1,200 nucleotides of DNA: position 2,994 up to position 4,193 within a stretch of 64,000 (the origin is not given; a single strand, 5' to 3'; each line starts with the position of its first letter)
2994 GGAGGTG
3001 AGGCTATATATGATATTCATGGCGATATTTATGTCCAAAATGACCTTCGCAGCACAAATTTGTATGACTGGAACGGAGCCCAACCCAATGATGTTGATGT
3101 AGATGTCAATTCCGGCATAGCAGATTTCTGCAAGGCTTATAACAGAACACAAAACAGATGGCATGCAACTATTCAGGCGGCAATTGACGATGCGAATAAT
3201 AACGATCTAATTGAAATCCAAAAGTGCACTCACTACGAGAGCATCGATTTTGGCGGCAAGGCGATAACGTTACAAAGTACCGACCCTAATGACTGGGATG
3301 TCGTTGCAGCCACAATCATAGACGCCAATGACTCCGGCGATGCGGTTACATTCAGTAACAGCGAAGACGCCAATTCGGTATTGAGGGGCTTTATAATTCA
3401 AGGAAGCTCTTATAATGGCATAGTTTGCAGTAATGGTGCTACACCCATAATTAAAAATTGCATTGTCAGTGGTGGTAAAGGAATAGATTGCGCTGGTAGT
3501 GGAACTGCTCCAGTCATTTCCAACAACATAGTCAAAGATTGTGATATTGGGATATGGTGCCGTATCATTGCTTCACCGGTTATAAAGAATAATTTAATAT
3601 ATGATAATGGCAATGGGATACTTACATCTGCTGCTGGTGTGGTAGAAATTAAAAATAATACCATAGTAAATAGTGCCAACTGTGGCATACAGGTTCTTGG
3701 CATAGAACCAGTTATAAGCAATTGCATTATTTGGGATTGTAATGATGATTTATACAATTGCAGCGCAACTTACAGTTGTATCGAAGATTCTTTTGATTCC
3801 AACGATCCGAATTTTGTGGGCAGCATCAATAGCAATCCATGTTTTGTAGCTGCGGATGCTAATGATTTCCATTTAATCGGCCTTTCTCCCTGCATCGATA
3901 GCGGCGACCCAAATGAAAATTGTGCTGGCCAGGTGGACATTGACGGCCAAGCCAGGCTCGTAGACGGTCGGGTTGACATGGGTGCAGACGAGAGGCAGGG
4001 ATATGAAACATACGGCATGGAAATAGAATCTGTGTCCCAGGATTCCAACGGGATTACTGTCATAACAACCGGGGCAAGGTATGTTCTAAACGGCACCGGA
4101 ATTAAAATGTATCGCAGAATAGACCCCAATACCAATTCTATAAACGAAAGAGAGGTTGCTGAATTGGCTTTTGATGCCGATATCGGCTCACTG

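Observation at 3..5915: Exported proteins are enriched in a (D/E)-(P/A/S)-N tripeptide: candidate non-canonical modification sequon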

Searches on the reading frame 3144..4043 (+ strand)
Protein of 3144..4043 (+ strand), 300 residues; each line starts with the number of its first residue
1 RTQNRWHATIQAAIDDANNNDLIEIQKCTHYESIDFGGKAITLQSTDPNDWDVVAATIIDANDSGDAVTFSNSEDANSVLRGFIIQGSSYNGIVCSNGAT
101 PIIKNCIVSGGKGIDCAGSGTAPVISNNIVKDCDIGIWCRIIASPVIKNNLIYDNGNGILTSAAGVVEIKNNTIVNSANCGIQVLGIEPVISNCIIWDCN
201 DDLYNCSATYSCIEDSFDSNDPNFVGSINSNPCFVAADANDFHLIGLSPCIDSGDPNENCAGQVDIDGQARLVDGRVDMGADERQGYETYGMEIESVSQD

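Call 31: predict_structure(alignment_id=A1)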
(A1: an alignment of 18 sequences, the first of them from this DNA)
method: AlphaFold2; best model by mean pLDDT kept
length: 300 residues; sequences in the alignment: 18
mean_pLDDT: 85.3   pTM: 0.86
mean pLDDT of the five models: 85.3, 82.3, 82.1, 80.5, 78.5
residues with pLDDT >= 90: 173; 70-90: 87; 50-70: 22; < 50: 18
segments of 3 or more residues with pLDDT < 50: 286-300
pLDDT, mean of each block of 10 residues (from residue 1): 78 94 95 94 95 95 95 87 97 94 96 92 96 97 93 97 91 95 93 91 89 67 63 82 81 79 77 71 51 35
secondary structure, 60 per line:
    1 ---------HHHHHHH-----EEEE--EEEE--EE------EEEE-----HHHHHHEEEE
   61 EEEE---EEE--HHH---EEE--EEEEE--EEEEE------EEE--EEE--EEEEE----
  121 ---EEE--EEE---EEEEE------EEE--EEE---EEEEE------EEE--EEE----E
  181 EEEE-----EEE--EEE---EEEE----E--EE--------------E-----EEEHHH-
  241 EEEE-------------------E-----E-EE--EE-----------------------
elements in order: H10-16 E22-25 E28-31 E42-45 H51-56 E57-64 E68-70 E79-81 E84-88 E91-95 E102-104 E107-109 E112-116 E124-126 E129-131 E135-139 E146-148 E151-153 E157-161 E168-170 E173-175 E180-184 E190-192 E195-197 E201-204 E234-236 E241-244
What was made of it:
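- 3144..4043 (+): About 300-aa beta-helix cassette of protein B (aa 436-735). It carries two family-conserved DPN columns, ST-DPN-DxxVV (aa 482) and SPCIDxG-DPN-G (aa 690). It also carries DAN columns at aa 451, 495, 510 and 673. AF2 model pLDDT 85 (call 31): DPN482 sits between strand 42-45 and helix 51-56 of the model.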

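Call 35: fold_search(model_id=the predicted structure, library=pdb)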
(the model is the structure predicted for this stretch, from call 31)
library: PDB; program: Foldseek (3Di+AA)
matches with E <= 10: 382; with E <= 0.001: 4
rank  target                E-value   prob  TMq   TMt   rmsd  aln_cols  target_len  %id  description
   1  1ru4                  8.9e-05  1.00  0.49  0.39   7.5       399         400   14  Crystal structure of pectate lyase Pel9A (released 2004-04-13)
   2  7dmk_A                5.2e-04  1.00  0.65  0.29   4.9       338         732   15  PL6 alginate lyase BcAlyPL6 (released 2021-10-06)
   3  5gqc_D                6.0e-04  1.00  0.40  0.24  14.8       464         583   12  Crystal structure of lacto-N-biosidase LnbX from Bifidobacterium longum subsp. longum, ligand-free form (released 2017-04-19)
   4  5gqc_A                7.0e-04  1.00  0.50  0.27   6.6       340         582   14  Crystal structure of lacto-N-biosidase LnbX from Bifidobacterium longum subsp. longum, ligand-free form (released 2017-04-19)
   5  8tne_B                1.1e-03  1.00  0.50  0.45   9.0       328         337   15  Crystal structure of bacterial pectin methylesterase Pme8A from rumen Butyrivibrio (released 2023-08-16)
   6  7dmk_B                1.2e-03  1.00  0.63  0.28   5.3       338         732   16  PL6 alginate lyase BcAlyPL6 (released 2021-10-06)
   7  6kfn                  1.3e-03  1.00  0.30  0.30   9.7       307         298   12  Crystal structure of alginate lyase from Paenibacillus sp. str. FPU-7 (released 2019-10-30)
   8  7o7a_B                1.6e-03  0.75  0.18  0.14  14.2       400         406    9  Structure of the PL6 family alginate lyase Pedsa0632 from Pseudopedobacter saltans (released 2021-07-28)
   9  5c1c                  2.3e-03  1.00  0.48  0.48   6.7       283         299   15  Crystal Structure of the Pectin Methylesterase from Aspergillus niger in Deglycosylated Form (released 2015-07-01)
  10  7v6m_A                2.3e-03  1.00  0.43  0.25  12.8       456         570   10  Crystal structure of lacto-N-biosidase TnX from Tynzenella nexilis, lacto-N-biose complex (released 2022-02-09)
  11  8tne_C                3.9e-03  1.00  0.51  0.46   9.0       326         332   15  Crystal structure of bacterial pectin methylesterase Pme8A from rumen Butyrivibrio (released 2023-08-16)
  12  7dmk_C                4.1e-03  1.00  0.62  0.28   5.2       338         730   15  PL6 alginate lyase BcAlyPL6 (released 2021-10-06)
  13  7v6i_A                4.1e-03  1.00  0.45  0.24   8.7       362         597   13  Crystal structure of lacto-N-biosidase BsaX from Bifidobacterium saguini, lacto-N-biose complex (released 2022-02-09)
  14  5gkq_A                4.3e-03  0.97  0.28  0.13  11.5       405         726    9  Structure of PL6 family alginate lyase AlyGC mutant-R241A (released 2017-02-08)
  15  8tne_A                4.5e-03  1.00  0.50  0.46   9.0       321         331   15  Crystal structure of bacterial pectin methylesterase Pme8A from rumen Butyrivibrio (released 2023-08-16)
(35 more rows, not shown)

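Call 53: find_related_loci(query=A3, collection=metagenome_contigs, flank=10000)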
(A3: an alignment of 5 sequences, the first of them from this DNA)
Query A3 (300 aa) in metagenome_contigs; peptide patterns used: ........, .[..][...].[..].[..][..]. (x = any residue, [..] = any of these).
600 stretches matched a pattern (row limit reached: there are more); 395 encode a relative of the query (tblastn E <= 1e-3); the best 80 are kept; 79 distinct loci.
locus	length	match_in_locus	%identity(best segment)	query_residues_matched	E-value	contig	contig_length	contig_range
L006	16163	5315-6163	53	2-285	5e-79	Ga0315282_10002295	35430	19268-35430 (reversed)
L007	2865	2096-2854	54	3-257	1e-79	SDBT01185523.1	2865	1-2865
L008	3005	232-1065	51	2-283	1e-76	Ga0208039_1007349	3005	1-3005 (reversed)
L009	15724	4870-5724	52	9-283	2e-75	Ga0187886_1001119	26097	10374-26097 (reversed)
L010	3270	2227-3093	49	1-283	4e-74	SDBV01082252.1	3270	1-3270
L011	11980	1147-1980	49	1-283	4e-71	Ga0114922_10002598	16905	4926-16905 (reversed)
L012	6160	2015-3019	42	1-289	3e-70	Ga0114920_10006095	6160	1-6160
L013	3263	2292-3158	48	1-283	5e-70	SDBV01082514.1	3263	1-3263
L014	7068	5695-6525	49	10-284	3e-69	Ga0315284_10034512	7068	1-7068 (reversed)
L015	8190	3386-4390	41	1-289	5e-69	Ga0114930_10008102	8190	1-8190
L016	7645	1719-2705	41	1-283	6e-68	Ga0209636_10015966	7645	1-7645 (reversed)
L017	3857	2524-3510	42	1-283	7e-68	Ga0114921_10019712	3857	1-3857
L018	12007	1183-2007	47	7-283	9e-67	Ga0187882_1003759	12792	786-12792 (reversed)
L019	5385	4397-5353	46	6-300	1e-65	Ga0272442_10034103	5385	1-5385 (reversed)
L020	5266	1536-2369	46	8-288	5e-65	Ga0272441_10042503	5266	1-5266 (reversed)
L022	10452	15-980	44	7-283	1e-63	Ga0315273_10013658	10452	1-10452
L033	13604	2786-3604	46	9-283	9e-54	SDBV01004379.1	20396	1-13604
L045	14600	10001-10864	37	9-281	7e-47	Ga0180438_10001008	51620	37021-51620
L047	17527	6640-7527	40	9-283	2e-46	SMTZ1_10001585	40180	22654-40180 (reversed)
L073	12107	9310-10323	34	6-280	3e-35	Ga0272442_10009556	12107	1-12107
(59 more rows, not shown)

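Call 65: search_solved_structures(query=L045:11736-14600:+, max_evalue=0.001, show_alignments=1)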
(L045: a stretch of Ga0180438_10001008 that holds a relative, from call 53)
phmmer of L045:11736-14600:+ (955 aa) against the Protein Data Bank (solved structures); distinct sequences matched with E-value up to 0.001: 13.
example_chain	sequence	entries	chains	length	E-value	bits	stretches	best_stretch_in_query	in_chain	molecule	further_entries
8h8a_A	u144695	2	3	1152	5.1e-35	124.2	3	779-945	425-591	Putative Rhs-family protein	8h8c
8h8b_A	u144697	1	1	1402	2e-32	115.6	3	779-945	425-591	Putative Rhs-family protein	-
7pq5_L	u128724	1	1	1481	6.5e-28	100.6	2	672-892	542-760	Tre23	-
8qja_A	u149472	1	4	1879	5.7e-26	94.2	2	658-910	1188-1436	Putative type VI secretion system YD repeat-containing Rhs element Vgr protein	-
8qjb_A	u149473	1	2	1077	2e-23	85.8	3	666-867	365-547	T6SS-associated Rhs core domain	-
8qjd_A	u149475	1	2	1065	1.5e-22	82.9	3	666-867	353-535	Salmonella bongori Rhs core domain (residues 360-1420)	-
8qjc_A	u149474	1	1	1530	6.3e-22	80.8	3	666-867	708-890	T6SS-associated Rhs core and toxin domain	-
7q97_A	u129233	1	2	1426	9.7e-22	80.2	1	656-922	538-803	Rhs family protein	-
8cp6_B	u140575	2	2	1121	2.2e-17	65.8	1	775-925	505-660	Toxin protein Tse5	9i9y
8uxt_A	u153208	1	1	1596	2.5e-17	65.6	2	675-925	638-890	Tse15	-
8uy4_A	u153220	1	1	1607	3e-17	65.3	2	675-906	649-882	Tse15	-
9ifo_A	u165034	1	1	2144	3e-16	62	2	567-916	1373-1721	Teneurin-Like Protein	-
9pt5_A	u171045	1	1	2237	4.7e-16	61.4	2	567-916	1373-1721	Teneurin-like protein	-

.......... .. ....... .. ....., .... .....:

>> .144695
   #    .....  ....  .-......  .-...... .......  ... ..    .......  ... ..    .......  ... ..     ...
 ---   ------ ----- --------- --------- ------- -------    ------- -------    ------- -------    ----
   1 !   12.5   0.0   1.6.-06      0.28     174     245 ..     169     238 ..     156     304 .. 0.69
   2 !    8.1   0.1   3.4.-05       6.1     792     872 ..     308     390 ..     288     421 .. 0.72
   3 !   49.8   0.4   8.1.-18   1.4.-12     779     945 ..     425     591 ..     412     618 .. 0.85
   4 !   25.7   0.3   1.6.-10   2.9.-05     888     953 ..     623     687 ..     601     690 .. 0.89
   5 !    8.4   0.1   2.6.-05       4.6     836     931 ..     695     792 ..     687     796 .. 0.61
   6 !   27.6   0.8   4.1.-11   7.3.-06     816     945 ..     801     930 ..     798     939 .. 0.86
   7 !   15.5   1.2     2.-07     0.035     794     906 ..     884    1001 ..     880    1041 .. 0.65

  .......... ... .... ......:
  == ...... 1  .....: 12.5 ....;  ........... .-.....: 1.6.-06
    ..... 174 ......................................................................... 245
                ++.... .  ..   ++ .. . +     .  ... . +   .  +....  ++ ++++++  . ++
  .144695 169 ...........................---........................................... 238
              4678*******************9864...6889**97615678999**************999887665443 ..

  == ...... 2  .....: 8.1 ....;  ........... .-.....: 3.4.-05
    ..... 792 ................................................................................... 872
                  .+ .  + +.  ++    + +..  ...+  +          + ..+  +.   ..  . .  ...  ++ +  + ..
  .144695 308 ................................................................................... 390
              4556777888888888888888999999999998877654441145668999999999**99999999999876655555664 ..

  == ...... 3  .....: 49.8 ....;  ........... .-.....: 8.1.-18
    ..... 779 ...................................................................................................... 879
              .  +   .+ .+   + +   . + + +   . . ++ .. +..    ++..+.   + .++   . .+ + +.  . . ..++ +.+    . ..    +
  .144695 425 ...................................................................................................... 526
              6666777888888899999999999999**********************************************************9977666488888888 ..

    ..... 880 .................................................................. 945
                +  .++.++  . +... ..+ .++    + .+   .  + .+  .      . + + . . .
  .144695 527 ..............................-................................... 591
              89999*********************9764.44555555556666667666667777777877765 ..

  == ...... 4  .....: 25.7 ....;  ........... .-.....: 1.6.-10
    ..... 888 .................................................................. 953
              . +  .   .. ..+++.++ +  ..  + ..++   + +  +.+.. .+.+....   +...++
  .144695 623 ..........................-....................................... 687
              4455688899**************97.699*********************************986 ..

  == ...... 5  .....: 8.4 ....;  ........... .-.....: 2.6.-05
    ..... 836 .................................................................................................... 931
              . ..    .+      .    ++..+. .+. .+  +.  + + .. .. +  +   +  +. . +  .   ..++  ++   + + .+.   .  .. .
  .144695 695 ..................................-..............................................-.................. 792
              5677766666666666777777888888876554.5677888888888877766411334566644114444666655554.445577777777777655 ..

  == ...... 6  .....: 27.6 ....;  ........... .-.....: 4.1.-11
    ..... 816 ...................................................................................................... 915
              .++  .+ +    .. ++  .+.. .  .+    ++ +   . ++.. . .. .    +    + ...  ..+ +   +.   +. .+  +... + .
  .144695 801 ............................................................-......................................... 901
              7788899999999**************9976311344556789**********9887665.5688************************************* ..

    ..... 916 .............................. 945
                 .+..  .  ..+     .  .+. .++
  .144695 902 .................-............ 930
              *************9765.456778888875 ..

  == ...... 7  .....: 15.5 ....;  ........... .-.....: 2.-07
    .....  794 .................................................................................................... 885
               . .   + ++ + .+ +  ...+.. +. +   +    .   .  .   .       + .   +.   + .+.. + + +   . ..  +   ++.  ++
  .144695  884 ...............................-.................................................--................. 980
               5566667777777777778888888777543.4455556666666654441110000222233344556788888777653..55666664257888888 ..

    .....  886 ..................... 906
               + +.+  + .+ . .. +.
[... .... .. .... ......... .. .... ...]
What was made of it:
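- On YD/RHS repeat proteins (related loci only): L045:11736-14600 matches 8H8A at E = 5e-35 (call 65).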
